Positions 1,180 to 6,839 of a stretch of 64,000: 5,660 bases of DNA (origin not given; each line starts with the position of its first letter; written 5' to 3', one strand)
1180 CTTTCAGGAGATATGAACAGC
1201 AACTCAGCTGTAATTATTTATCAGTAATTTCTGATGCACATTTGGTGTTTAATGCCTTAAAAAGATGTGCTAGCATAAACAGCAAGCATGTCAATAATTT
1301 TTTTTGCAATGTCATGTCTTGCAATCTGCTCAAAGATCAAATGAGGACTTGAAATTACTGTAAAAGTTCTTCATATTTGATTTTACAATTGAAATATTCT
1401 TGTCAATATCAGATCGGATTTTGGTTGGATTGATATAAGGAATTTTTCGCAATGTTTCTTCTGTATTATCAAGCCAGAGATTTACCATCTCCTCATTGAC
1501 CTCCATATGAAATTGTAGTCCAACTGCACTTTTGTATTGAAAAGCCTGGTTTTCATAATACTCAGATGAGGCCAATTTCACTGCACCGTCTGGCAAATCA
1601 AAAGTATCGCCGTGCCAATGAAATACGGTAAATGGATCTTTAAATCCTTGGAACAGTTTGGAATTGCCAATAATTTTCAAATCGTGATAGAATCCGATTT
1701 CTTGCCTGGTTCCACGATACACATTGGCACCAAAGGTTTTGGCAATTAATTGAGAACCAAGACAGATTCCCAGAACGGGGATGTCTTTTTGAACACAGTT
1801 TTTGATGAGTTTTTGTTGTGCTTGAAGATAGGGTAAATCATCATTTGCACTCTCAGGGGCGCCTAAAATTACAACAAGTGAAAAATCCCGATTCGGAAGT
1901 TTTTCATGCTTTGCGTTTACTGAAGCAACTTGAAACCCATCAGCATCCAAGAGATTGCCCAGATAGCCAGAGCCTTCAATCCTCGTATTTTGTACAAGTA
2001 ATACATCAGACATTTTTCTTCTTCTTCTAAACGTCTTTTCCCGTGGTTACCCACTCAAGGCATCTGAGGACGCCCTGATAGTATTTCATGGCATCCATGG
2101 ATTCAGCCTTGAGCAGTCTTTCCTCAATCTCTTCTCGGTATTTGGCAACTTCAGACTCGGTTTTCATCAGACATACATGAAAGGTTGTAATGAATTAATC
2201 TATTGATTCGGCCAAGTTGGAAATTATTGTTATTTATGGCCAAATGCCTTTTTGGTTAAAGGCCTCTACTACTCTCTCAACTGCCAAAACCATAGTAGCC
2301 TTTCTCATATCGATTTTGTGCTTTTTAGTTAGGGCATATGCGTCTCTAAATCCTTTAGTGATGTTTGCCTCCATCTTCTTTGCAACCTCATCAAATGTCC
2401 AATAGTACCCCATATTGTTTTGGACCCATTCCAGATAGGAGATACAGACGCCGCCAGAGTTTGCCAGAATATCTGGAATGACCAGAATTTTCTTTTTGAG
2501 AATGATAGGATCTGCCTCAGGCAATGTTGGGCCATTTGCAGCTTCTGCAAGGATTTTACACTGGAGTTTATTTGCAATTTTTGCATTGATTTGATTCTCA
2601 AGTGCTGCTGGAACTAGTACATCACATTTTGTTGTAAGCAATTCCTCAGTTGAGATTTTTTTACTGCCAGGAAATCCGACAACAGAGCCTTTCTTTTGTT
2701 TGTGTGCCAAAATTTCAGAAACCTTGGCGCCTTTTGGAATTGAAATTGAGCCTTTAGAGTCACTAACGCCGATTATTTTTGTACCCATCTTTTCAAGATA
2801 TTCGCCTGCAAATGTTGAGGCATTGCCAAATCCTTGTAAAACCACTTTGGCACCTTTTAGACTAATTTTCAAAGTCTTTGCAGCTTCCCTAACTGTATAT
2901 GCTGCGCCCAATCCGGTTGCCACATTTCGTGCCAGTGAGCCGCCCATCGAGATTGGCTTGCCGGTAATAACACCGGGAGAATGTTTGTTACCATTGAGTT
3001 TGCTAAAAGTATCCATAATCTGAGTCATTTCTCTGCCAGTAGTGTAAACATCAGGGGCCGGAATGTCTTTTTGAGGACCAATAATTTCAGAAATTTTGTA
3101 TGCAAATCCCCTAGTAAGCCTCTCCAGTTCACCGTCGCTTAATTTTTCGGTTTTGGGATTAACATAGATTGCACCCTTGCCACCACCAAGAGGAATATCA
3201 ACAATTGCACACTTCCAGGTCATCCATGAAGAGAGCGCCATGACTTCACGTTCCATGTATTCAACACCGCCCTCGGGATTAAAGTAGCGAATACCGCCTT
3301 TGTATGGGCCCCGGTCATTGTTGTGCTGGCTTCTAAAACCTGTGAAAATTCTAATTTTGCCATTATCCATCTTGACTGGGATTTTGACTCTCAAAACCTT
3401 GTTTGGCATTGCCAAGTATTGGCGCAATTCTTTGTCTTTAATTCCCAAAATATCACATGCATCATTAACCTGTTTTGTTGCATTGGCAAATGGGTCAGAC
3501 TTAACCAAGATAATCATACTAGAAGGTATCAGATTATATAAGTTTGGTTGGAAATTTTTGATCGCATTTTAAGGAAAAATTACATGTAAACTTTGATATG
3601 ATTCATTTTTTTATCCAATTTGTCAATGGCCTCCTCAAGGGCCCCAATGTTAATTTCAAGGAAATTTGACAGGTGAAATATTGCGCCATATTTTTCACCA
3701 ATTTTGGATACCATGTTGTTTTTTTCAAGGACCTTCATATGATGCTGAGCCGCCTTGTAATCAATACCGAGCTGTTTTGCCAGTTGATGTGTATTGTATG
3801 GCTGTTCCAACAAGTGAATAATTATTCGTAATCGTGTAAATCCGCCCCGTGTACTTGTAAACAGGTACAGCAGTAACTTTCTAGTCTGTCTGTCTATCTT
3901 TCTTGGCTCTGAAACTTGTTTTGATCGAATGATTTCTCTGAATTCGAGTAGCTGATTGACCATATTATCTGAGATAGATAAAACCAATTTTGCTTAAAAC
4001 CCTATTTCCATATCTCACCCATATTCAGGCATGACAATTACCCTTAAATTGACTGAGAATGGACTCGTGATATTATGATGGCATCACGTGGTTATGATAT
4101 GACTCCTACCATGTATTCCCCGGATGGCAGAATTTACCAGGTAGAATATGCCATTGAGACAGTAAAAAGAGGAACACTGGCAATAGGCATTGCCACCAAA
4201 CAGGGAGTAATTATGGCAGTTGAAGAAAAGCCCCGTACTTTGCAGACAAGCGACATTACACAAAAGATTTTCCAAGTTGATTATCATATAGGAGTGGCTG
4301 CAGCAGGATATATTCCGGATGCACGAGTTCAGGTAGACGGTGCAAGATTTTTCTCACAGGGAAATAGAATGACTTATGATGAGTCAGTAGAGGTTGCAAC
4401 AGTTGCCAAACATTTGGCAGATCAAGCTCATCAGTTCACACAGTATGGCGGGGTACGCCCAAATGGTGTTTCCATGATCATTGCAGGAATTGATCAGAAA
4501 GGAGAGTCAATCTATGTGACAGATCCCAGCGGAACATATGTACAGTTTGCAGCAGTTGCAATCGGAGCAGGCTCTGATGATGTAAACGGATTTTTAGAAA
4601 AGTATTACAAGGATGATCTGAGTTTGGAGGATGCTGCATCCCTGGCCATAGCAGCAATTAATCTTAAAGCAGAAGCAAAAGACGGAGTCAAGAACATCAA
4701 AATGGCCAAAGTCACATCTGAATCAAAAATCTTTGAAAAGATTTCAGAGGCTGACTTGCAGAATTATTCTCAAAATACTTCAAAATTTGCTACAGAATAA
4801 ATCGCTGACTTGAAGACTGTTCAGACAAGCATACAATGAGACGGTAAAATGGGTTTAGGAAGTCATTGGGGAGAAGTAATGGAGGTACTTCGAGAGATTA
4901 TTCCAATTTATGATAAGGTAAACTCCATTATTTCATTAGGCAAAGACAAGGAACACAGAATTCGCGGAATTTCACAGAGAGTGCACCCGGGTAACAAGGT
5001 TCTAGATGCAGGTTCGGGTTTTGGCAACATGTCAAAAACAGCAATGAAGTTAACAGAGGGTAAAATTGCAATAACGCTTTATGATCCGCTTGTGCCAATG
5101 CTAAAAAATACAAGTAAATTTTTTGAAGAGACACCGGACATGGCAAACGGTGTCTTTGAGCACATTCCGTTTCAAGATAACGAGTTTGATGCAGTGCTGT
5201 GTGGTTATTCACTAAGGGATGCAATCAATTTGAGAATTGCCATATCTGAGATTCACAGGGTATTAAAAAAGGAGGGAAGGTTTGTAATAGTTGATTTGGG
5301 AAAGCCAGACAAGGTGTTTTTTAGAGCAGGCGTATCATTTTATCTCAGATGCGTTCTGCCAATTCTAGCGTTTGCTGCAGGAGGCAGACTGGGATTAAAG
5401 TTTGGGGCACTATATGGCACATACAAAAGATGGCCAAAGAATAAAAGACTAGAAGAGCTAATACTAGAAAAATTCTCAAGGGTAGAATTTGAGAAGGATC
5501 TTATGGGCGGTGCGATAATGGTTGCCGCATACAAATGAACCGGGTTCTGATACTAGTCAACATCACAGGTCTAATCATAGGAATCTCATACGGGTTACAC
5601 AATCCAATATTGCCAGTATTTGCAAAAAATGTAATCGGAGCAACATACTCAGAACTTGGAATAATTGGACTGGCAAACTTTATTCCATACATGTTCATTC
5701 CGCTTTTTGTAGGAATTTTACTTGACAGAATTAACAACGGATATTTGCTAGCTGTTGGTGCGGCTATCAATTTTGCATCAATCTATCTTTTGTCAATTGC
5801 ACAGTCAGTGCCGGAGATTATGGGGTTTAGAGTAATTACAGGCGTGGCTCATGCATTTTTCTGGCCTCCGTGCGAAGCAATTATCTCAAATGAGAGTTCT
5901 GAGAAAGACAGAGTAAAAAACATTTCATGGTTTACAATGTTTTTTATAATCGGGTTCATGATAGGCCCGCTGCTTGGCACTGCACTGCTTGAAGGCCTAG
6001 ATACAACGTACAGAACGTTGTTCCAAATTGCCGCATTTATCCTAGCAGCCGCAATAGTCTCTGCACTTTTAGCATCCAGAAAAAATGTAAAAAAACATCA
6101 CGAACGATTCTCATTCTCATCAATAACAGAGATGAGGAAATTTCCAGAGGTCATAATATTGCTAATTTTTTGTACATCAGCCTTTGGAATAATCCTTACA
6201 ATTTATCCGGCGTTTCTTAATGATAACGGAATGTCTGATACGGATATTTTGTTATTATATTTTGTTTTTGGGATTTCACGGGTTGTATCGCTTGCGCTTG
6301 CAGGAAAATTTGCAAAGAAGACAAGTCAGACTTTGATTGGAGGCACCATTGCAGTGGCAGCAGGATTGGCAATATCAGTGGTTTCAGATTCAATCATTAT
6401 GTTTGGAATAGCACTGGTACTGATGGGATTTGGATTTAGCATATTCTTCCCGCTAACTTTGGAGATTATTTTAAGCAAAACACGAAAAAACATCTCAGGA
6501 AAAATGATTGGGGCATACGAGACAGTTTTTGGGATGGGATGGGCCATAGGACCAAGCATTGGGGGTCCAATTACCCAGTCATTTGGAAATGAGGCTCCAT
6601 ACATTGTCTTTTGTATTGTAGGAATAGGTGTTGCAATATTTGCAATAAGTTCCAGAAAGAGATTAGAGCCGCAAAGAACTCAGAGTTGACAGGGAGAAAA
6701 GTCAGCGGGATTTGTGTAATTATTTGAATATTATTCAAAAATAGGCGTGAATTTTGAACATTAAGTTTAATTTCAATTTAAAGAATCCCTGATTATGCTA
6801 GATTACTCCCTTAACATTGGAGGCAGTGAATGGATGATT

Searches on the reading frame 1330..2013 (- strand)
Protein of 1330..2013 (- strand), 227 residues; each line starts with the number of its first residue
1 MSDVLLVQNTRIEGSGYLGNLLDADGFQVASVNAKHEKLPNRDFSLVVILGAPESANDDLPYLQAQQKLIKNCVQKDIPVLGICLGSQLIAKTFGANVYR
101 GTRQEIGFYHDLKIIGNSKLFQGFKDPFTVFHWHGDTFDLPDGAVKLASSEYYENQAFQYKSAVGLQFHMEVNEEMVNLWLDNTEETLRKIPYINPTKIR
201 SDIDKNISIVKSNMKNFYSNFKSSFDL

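Call 40: search_protein_families(library=pfam, proteins=[window:1330-2013:-], max_evalue=0.001)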
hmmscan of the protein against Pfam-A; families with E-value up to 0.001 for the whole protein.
window:1330-2013:- (227 aa): 2 families
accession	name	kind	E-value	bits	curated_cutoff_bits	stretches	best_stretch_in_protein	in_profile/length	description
PF00117.34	GATase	-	3.7e-23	82.6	22.8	1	32-173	29-174/190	Glutamine amidotransferase class-I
PF07722.19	Peptidase_C26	-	3.1e-06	27.6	20.5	1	67-108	95-136/219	Peptidase C26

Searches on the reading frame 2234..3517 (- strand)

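Call 39: search_protein_families(library=pfam, proteins=[window:2234-3517:-], max_evalue=0.001)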
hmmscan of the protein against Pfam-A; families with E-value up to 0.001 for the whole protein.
window:2234-3517:- (427 aa): 2 families
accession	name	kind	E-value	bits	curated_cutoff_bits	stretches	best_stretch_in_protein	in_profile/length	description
PF00208.27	ELFV_dehydrog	-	3.2e-73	246.8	23.4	1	192-424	1-241/241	Glutamate/Leucine/Phenylalanine/Valine dehydrogenase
PF02812.23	ELFV_dehydrog_N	-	4.8e-48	162.6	25.3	1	38-173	1-129/129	Glu/Leu/Phe/Val dehydrogenase, dimerisation domain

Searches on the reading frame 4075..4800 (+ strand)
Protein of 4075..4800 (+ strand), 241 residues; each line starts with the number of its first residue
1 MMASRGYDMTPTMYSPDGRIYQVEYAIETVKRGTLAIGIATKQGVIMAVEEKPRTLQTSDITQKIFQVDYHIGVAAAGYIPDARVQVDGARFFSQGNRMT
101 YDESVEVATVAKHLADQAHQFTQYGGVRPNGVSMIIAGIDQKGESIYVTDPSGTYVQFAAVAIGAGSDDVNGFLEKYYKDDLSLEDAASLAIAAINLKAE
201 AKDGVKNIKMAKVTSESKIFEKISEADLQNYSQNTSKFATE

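Call 40: search_protein_families(library=pfam, proteins=[window:4075-4800:+], max_evalue=0.001)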
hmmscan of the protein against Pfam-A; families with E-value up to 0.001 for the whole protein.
window:4075-4800:+ (241 aa): 2 families
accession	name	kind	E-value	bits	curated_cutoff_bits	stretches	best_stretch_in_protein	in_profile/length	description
PF00227.31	Proteasome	-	1.7e-46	158.7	22.4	1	30-211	1-187/189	Proteasome subunit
PF10584.14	Proteasome_A_N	-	1.8e-12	47.1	27.7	1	7-28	1-22/23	Proteasome subunit A N-terminal signature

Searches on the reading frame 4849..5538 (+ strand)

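Call 40: search_protein_families(library=pfam, proteins=[window:4849-5538:+], max_evalue=0.001)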
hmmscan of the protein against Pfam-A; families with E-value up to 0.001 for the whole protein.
window:4849-5538:+ (229 aa): 6 families
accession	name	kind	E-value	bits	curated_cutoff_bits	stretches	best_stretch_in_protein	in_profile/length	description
PF01209.24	Ubie_methyltran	-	9.9e-20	71.3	20.1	1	9-223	8-226/233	ubiE/COQ5 methyltransferase family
PF08241.18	Methyltransf_11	-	6.8e-15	55.9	21.2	1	52-147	1-95/95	Methyltransferase domain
PF13649.12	Methyltransf_25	-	6.4e-11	43.2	27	1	51-143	1-97/97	Methyltransferase domain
PF13847.12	Methyltransf_31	-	3.8e-10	40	27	1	46-150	2-112/145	Methyltransferase domain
PF13489.12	Methyltransf_23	-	9e-06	25.9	27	1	46-154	21-123/164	Methyltransferase domain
PF08242.18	Methyltransf_12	-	1e-05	26.6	30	1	52-145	1-98/98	Methyltransferase domain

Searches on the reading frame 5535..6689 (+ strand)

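Call 39: search_protein_families(library=pfam, proteins=[window:5535-6689:+], max_evalue=0.001)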
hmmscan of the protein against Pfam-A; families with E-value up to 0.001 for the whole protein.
window:5535-6689:+ (384 aa): 2 families
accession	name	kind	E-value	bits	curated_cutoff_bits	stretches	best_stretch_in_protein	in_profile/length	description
PF07690.21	MFS_1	-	7.1e-54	183.5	33.4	2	10-328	3-335/347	Major Facilitator Superfamily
PF06779.20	MFS_4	-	4.2e-12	46.5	26.3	1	16-358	6-350/364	Uncharacterised MFS-type transporter YbfB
